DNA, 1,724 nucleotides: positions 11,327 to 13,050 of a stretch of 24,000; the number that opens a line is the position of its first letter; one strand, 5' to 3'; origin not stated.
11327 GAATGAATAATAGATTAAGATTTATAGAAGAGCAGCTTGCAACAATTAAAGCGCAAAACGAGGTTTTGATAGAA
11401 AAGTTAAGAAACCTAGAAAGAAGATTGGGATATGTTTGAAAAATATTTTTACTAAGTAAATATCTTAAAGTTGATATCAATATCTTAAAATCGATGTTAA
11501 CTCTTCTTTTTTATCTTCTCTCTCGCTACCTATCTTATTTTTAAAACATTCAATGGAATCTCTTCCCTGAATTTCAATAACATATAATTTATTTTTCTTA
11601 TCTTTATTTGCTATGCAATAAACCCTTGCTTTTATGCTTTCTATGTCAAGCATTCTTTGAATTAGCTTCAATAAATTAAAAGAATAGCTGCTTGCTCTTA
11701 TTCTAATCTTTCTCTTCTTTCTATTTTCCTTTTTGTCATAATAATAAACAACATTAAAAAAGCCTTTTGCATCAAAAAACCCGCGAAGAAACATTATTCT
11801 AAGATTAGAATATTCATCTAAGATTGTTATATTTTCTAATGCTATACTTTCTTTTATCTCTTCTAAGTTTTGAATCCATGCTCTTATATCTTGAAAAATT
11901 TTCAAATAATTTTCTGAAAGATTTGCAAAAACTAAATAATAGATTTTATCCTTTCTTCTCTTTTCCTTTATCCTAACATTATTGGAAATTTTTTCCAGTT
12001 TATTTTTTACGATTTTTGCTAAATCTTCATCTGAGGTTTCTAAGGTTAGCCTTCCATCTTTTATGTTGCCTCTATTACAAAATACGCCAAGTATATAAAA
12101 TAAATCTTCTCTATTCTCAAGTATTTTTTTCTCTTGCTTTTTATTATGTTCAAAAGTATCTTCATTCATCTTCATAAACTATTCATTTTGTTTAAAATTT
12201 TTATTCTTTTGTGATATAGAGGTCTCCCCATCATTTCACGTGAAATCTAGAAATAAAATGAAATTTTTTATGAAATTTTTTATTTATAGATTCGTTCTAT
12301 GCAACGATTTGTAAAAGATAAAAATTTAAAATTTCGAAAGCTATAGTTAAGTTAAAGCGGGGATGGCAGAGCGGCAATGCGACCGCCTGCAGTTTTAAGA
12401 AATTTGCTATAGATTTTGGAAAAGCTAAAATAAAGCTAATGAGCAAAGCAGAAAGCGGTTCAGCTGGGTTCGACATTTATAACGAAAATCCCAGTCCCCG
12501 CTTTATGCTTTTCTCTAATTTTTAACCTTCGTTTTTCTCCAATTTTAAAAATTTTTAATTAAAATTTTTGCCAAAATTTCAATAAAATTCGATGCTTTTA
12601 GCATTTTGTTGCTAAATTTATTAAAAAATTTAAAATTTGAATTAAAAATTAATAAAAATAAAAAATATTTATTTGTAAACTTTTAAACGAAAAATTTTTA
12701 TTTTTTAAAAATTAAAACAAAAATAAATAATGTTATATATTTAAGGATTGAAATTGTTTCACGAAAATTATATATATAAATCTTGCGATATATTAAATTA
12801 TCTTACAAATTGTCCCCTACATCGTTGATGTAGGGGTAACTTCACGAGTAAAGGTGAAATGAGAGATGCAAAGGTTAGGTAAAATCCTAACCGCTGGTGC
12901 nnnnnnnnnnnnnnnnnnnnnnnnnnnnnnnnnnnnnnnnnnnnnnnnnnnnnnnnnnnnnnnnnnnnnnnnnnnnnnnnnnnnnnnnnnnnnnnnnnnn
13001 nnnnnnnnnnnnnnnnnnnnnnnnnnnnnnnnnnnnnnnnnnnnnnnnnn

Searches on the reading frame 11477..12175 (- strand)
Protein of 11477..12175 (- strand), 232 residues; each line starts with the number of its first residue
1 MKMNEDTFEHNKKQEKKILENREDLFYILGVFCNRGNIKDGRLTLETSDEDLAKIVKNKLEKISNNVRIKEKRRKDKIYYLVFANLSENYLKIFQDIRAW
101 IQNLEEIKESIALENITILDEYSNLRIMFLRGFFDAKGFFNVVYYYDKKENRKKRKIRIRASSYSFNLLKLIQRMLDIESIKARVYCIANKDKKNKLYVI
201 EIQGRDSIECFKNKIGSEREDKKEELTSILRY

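Call 58: search_protein_families(library=pfam, proteins=[window:11477-12175:-], max_evalue=0.01)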
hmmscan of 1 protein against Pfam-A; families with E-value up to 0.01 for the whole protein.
window:11477-12175:- (232 aa): 3 families
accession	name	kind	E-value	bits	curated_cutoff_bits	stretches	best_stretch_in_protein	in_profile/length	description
PF14528.11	LAGLIDADG_3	-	7.9e-10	39.3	22.5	1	126-216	3-82/82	LAGLIDADG-like domain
PF00961.24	LAGLIDADG_1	-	6e-05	24.3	23.1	1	130-184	1-58/102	LAGLIDADG endonuclease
PF21256.2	TetR_C_5-like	-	0.0097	16.5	27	0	42-97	44-100/127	Tetracyclin repressor-like, C-terminal domain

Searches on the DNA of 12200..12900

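Call 41: search_rna_families(source=window, start=12200, end=12900, threshold=evalue, max_evalue=1, show_alignments=2)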
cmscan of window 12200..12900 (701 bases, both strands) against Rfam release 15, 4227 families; matches with E-value up to 1: 2.
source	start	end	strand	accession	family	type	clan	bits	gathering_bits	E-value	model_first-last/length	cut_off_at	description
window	12335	12444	-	RF02579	tsr26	Gene; sRNA;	-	22.5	141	0.61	1-122/122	no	S. aureus tsr26 small RNA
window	12408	12564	+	RF01577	RNase_P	Gene; ribozyme;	CL00002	21.8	100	0.35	36-188/626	no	Plasmodium RNase_P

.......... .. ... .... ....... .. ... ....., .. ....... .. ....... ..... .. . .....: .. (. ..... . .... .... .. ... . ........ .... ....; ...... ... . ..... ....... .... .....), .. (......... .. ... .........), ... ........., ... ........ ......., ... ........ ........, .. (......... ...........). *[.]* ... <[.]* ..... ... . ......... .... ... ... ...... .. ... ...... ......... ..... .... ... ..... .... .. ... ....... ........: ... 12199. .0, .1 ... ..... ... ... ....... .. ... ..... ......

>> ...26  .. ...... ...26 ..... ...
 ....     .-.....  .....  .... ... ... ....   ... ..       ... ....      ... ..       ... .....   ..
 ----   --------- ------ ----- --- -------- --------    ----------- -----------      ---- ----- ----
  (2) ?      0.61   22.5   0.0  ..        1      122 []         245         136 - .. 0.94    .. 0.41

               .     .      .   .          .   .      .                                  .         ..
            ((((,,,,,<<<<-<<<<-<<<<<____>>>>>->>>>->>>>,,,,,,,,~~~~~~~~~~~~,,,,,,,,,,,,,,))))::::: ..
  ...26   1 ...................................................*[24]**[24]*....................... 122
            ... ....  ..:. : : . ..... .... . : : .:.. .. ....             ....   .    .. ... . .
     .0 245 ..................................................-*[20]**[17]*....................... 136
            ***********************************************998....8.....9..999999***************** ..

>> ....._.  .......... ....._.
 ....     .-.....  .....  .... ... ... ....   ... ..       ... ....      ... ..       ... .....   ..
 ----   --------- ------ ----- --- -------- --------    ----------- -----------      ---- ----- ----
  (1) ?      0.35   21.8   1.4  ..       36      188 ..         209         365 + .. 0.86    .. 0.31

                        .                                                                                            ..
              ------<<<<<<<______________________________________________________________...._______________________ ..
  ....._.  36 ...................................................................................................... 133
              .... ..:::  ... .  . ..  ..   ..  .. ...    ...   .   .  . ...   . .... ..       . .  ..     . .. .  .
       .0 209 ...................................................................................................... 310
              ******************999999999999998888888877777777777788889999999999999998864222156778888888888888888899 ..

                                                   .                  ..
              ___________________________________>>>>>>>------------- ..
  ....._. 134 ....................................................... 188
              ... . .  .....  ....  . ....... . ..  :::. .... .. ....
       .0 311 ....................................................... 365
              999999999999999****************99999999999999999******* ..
